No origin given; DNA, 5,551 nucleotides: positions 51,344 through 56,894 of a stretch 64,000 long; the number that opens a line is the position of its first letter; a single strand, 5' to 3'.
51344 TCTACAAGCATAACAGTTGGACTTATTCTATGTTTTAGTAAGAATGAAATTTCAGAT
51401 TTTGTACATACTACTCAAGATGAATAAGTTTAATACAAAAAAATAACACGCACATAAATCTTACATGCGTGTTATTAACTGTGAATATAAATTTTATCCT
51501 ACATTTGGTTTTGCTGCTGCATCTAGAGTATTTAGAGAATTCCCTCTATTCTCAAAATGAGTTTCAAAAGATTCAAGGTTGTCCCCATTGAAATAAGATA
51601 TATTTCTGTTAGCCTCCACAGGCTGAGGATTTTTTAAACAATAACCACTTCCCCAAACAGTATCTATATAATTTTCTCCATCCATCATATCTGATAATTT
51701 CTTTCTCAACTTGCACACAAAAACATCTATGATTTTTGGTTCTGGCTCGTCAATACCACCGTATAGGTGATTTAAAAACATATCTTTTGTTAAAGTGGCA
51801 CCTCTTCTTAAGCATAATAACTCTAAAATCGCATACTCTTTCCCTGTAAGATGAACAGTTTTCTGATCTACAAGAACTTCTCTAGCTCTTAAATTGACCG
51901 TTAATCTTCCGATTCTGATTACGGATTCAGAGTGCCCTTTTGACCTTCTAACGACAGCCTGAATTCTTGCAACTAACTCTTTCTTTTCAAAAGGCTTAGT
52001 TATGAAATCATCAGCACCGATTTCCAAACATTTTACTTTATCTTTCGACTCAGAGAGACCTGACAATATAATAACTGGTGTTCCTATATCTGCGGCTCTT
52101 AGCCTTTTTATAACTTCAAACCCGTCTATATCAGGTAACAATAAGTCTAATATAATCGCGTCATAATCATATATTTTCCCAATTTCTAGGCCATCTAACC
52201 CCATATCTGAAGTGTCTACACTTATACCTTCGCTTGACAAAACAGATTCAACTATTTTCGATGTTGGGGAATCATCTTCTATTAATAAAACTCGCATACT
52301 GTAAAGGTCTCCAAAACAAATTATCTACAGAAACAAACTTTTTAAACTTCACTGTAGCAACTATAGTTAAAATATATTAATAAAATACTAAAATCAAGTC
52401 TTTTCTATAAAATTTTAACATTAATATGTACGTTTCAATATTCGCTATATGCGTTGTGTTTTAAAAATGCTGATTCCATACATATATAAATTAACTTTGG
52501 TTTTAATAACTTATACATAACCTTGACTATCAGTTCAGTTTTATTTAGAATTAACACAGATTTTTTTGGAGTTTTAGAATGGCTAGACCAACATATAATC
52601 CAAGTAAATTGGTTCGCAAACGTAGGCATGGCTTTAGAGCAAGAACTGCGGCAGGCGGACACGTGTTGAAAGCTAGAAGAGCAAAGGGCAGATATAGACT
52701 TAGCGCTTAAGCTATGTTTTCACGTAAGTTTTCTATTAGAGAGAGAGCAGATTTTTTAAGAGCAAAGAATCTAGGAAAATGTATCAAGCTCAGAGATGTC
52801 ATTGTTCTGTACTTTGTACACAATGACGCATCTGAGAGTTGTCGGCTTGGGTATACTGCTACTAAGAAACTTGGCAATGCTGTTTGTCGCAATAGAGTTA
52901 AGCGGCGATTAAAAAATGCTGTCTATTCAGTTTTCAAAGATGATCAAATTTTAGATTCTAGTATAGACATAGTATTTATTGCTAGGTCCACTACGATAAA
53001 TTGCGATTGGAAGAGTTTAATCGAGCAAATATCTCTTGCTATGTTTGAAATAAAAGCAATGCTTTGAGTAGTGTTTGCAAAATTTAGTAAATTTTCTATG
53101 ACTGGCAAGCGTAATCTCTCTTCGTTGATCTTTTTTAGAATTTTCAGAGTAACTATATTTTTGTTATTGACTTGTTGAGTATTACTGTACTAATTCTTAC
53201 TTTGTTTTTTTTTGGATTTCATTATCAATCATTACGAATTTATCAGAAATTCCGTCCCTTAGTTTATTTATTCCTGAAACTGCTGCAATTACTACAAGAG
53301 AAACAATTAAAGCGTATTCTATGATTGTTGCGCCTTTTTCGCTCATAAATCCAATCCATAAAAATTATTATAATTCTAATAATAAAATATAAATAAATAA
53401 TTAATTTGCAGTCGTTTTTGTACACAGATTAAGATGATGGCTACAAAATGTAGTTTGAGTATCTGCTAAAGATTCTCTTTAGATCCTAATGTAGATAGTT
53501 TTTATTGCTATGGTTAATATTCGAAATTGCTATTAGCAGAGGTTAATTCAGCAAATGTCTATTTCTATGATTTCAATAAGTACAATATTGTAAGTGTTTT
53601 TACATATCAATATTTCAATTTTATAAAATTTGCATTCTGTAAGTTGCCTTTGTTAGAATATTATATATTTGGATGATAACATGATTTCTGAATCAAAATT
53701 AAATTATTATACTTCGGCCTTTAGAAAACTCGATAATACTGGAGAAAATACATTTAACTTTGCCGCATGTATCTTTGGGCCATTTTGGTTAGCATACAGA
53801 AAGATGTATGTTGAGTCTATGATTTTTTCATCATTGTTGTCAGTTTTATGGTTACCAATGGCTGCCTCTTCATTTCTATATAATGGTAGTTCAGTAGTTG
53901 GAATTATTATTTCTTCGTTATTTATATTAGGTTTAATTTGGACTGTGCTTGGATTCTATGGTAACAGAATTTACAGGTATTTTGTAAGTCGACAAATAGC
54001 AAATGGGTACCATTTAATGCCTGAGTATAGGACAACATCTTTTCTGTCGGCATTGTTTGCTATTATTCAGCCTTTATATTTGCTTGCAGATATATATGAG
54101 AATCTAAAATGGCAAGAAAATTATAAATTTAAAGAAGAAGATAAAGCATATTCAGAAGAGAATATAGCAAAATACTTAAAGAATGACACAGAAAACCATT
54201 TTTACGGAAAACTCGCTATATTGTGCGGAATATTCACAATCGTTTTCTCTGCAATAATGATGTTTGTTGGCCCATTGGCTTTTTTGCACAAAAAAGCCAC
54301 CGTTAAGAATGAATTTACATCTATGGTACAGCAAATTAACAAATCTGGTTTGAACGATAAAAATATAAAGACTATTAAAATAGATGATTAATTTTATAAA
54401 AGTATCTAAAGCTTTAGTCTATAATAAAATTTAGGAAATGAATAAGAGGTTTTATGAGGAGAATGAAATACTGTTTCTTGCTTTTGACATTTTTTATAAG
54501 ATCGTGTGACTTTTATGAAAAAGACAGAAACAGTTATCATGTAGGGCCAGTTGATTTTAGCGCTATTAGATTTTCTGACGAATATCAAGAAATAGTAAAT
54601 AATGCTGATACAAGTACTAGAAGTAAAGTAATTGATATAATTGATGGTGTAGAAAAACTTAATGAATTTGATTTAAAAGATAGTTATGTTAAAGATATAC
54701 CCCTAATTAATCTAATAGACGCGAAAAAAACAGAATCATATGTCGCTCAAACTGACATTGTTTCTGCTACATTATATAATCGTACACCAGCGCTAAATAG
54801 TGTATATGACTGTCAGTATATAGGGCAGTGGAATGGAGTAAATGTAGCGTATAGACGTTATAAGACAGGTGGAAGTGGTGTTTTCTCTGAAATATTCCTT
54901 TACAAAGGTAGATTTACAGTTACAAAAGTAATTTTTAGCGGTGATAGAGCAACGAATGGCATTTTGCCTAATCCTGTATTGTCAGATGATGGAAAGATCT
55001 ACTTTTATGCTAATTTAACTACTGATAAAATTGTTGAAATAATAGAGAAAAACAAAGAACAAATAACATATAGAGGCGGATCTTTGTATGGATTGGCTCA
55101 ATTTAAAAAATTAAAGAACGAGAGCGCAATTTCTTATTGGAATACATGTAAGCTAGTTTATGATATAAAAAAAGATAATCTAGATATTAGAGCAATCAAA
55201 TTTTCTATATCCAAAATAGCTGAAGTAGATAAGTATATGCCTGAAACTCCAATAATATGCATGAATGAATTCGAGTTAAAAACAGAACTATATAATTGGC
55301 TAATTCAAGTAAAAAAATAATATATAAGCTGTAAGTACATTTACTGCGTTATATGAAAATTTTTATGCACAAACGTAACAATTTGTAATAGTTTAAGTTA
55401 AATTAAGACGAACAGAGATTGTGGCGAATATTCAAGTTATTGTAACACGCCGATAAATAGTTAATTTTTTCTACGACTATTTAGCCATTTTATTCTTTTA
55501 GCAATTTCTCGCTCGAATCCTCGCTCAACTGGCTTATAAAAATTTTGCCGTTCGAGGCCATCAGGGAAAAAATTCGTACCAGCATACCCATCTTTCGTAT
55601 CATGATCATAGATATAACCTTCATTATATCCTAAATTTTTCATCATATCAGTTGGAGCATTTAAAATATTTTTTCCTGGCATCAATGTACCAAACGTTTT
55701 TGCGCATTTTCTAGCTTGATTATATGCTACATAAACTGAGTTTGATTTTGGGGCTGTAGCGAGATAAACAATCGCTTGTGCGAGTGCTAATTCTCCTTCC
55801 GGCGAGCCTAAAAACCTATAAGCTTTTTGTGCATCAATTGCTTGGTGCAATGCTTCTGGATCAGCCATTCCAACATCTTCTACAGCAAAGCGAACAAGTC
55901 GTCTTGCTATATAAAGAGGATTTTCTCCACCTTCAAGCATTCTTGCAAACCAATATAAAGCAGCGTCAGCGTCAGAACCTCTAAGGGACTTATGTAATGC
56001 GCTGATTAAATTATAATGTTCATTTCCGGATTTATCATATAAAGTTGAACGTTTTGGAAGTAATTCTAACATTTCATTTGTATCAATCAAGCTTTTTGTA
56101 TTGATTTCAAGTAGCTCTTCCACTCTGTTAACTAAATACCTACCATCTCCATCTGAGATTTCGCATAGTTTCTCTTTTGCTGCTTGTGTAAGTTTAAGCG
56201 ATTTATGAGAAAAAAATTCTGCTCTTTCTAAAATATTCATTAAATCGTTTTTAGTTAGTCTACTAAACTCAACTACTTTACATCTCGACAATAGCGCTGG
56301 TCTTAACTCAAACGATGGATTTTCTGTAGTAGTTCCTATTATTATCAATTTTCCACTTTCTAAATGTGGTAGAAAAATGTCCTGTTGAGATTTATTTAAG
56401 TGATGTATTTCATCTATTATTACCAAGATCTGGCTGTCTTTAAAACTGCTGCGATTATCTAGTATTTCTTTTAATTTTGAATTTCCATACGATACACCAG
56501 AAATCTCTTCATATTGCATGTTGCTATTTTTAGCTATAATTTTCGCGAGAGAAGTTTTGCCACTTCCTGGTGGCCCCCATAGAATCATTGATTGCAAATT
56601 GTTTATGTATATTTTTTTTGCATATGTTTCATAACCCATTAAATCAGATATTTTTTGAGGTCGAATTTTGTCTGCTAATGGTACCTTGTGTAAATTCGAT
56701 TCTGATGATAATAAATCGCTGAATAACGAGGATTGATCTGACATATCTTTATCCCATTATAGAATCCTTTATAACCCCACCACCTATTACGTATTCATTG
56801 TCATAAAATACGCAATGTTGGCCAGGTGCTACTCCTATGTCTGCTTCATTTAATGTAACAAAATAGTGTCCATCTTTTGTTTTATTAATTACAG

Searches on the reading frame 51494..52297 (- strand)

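Call 21: search_protein_families(library=pfam, proteins=[window:51494-52297:-], max_evalue=0.001)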
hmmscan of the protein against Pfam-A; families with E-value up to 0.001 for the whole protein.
window:51494-52297:- (267 aa): 2 families
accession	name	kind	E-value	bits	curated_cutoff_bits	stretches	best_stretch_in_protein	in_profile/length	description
PF00072.30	Response_reg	-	1.2e-27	96.6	30.2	1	3-113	1-111/111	Response regulator receiver domain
PF00486.34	Trans_reg_C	-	4.1e-20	72.1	26.2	1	146-221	2-77/77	Transcriptional regulatory protein, C terminal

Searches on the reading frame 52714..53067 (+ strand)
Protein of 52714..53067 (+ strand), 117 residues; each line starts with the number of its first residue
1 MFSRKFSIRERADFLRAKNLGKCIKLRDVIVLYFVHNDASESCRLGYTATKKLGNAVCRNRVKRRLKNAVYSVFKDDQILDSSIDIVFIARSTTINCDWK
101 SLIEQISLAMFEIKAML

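Call 22: search_protein_families(library=pfam, proteins=[window:52714-53067:+], max_evalue=0.001)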
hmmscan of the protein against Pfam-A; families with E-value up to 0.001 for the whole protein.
window:52714-53067:+ (117 aa): 1 family
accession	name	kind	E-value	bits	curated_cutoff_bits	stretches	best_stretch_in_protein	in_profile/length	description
PF00825.24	Ribonuclease_P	-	6.7e-19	68.4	22.3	1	2-109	1-104/109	Ribonuclease P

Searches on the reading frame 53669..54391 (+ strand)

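Call 22: search_protein_families(library=pfam, proteins=[window:53669-54391:+], max_evalue=0.001)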
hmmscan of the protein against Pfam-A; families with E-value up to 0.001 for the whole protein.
window:53669-54391:+ (240 aa): 1 family
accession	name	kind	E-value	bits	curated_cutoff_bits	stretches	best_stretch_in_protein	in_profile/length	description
PF10947.13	DUF2628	-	1.7e-08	35.3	23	1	25-108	19-93/93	Protein of unknown function (DUF2628)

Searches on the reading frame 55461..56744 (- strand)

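Call 22: search_protein_families(library=pfam, proteins=[window:55461-56744:-], max_evalue=0.001)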
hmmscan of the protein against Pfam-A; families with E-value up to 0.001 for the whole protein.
window:55461-56744:- (427 aa): 15 families
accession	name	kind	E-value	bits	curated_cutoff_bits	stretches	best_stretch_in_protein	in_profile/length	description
PF12002.13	MgsA_C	-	8.9e-63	211.6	27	1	256-421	1-166/167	MgsA AAA+ ATPase C terminal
PF16193.11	AAA_assoc_2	-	1.1e-18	67.7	34.3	1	180-255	2-81/81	AAA C-terminal domain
PF00004.35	AAA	-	5.5e-17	62.9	21.2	1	53-160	1-128/131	ATPase family associated with various cellular activities (AAA)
PF05496.18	RuvB_N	-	3.3e-12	46.9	27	1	39-142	22-123/159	Holliday junction DNA helicase RuvB P-loop domain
PF07728.20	AAA_5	-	2.4e-06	28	22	1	53-139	2-101/139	AAA domain (dynein-related subfamily)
PF13401.12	AAA_22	-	7.8e-05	23.4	27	0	51-73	6-28/130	AAA domain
PF13173.12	AAA_14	-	0.0001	22.8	27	1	53-155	5-115/129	AAA domain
PF14532.12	Sigma54_activ_2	-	0.00011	22.9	25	1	54-130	25-95/138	Sigma-54 interaction domain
PF04851.21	ResIII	-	0.0002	21.7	22.5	0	90-122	109-145/164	Type III restriction enzyme, res subunit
PF24389.1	ORC-CDC6-like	-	0.0002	20.7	27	0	91-130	203-242/571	ORC-CDC6-like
PF00158.32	Sigma54_activat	-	0.00026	21.1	20.2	0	45-84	18-56/168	Sigma-54 interaction domain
PF00005.33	ABC_tran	-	0.00032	21.8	25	1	47-112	8-67/137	ABC transporter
PF13191.12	AAA_16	-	0.00062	20.7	32.6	0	50-73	24-47/167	AAA ATPase domain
PF13238.12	AAA_18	-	0.00092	20.1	29.4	0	54-139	2-80/128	AAA domain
PF20720.3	nSTAND3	-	0.00094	19.3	27.2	0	48-95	15-61/155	Novel STAND NTPase 3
